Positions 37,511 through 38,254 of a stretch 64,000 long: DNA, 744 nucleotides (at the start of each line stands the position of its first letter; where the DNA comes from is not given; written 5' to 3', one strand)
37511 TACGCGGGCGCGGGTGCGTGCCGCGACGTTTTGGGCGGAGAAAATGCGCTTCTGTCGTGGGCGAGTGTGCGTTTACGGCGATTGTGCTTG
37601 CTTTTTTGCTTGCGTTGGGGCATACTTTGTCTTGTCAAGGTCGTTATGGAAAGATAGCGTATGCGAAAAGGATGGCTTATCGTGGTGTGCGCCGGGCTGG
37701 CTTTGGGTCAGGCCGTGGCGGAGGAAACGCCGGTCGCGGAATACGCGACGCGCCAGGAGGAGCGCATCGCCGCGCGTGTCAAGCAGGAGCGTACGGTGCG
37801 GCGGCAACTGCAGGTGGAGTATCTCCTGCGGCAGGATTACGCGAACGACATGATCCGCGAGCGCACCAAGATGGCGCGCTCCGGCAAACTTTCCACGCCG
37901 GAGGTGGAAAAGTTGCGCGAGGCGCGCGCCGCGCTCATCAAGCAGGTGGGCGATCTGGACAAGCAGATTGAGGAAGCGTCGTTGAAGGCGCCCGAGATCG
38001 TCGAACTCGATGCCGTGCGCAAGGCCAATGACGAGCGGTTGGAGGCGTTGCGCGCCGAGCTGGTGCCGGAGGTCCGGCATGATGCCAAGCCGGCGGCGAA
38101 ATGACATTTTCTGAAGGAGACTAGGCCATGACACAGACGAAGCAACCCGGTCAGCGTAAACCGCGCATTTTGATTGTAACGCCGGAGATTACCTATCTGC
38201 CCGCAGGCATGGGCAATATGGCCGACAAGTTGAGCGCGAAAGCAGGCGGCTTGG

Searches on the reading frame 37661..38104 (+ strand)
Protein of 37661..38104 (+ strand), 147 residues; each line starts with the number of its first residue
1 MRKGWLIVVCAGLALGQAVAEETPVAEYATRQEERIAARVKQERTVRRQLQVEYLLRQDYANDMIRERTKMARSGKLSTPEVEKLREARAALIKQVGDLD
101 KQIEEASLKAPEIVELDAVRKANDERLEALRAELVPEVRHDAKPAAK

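Call 53: find_encoding_contigs(protein=window:37661-38104:+, flank=10000, max_places=10)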
Protein window:37661-38104:+ (147 aa): no gene with exactly this product is on record in the collection.
